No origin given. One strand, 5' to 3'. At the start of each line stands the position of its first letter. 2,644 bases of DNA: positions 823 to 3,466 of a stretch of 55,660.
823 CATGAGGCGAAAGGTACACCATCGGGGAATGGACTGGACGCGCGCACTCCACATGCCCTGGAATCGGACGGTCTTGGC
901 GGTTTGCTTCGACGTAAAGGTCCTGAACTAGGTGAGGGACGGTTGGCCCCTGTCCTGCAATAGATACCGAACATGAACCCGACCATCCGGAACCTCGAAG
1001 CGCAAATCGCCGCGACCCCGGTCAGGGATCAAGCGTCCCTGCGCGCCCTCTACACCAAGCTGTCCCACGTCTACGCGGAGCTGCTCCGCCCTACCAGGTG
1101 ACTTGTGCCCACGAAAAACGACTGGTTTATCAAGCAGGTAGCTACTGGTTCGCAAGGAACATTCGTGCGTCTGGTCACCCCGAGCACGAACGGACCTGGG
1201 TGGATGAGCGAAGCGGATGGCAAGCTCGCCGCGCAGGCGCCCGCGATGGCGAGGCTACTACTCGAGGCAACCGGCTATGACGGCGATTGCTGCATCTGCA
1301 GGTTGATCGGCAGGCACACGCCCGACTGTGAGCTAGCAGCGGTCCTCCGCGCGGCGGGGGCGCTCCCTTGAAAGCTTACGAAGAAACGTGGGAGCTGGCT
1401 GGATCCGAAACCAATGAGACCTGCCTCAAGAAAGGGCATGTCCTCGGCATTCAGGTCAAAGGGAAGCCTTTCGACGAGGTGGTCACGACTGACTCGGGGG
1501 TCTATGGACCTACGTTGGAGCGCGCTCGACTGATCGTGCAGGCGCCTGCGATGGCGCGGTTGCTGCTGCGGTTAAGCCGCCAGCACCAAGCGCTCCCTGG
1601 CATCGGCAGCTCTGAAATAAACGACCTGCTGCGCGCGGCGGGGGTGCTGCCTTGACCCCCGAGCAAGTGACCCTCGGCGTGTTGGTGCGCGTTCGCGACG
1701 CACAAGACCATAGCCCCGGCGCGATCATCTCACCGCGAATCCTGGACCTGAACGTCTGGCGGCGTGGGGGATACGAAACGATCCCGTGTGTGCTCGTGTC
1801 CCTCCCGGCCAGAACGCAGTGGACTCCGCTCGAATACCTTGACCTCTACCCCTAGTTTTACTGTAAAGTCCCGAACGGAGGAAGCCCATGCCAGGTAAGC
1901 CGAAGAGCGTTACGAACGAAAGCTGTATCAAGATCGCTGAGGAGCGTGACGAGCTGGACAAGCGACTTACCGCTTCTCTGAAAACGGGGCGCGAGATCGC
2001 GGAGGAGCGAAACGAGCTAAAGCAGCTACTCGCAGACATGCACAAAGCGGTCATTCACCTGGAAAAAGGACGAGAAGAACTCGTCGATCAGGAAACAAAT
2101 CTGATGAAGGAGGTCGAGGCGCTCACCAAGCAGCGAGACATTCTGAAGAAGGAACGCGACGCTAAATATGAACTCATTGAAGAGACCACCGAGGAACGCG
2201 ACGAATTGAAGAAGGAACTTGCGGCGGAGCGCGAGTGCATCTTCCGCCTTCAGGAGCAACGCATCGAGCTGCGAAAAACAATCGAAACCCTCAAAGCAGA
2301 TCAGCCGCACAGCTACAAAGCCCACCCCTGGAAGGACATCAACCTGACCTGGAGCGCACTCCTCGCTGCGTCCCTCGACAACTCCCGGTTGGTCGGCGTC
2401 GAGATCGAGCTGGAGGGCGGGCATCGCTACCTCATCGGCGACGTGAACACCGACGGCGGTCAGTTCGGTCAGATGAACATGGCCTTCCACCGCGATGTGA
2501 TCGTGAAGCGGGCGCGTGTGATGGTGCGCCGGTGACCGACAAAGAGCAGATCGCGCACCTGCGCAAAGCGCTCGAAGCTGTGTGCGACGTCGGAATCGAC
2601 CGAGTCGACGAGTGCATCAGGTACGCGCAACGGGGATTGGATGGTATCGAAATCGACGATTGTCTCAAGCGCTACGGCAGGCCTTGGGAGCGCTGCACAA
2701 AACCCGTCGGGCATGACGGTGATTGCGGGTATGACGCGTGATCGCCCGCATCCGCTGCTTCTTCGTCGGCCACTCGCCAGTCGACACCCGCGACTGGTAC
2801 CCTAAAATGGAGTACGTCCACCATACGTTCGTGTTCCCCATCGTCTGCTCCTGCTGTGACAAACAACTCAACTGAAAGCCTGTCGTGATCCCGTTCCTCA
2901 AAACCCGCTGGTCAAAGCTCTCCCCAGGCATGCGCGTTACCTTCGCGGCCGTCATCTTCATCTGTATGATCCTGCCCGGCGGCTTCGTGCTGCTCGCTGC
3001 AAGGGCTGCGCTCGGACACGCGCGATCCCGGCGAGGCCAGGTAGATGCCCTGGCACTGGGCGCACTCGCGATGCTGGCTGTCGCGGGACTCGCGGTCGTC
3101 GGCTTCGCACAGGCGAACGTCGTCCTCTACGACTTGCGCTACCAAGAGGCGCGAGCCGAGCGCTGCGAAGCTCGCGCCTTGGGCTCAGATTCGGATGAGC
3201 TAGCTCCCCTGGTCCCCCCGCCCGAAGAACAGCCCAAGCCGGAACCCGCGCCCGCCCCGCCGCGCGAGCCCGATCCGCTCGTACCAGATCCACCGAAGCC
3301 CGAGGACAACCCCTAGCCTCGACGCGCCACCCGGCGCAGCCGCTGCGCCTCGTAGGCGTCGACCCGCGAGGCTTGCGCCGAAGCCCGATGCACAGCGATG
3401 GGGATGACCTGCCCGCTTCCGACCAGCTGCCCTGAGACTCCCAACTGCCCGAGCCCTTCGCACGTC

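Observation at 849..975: Sigma54-style -24/-12 promoter paired with a conserved 17-bp palindromic upstream element (copy a of three cassettes)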

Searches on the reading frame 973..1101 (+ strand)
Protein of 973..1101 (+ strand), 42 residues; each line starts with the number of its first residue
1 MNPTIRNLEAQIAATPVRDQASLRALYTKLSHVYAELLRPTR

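Call 36: search_protein_families(library=phrogs, proteins=[window:973-1101:+], max_evalue=0.01)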
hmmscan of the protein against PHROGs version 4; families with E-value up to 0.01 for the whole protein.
window:973-1101:+ (42 aa): 0 families

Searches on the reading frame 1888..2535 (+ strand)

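Call 35: search_protein_families(library=pfam, proteins=[window:1888-2535:+], max_evalue=0.01)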
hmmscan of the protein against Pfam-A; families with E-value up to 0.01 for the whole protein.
window:1888-2535:+ (215 aa): 0 families

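Call 36: search_protein_families(library=phrogs, proteins=[window:1888-2535:+], max_evalue=0.01)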
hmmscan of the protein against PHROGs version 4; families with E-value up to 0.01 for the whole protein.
window:1888-2535:+ (215 aa): 1 family
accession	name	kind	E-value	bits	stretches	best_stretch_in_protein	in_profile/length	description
phrog_2658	-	other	0.0066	17.7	0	17-82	58-123/126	hol-like chemotaxis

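Call 101: search_protein_families(library=ncbifam, proteins=[window:1888-2535:+], max_evalue=0.01)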
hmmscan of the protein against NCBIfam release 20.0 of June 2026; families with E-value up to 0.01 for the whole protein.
window:1888-2535:+ (215 aa): 3 families
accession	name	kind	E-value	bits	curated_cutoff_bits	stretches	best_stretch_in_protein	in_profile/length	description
TIGR02169.1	SMC_prok_A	equivalog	0.00037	18.3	729.4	1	13-136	332-455/1165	chromosome segregation protein SMC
TIGR02168.1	SMC_prok_B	equivalog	0.00039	18.3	567.35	1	17-137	266-386/1181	chromosome segregation protein SMC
TIGR01069.2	mutS2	equivalog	0.00069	18.1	400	1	5-142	500-631/790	endonuclease MutS2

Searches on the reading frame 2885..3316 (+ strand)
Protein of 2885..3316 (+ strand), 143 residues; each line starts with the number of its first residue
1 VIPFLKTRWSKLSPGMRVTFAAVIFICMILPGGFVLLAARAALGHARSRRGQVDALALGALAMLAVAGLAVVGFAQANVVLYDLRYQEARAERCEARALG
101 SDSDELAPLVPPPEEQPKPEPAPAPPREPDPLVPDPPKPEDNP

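Call 35: search_protein_families(library=pfam, proteins=[window:2885-3316:+], max_evalue=0.01)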
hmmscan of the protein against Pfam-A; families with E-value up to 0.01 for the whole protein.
window:2885-3316:+ (143 aa): 1 family
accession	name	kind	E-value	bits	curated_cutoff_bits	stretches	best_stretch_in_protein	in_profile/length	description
PF12822.12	ECF_trnsprt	-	0.0078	16.7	30.7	1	20-81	66-126/169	ECF transporter, substrate-specific component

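Call 99: search_protein_families(library=phrogs, proteins=[window:2885-3316:+], max_evalue=0.001)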
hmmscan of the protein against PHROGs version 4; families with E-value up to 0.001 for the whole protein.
window:2885-3316:+ (143 aa): 0 families
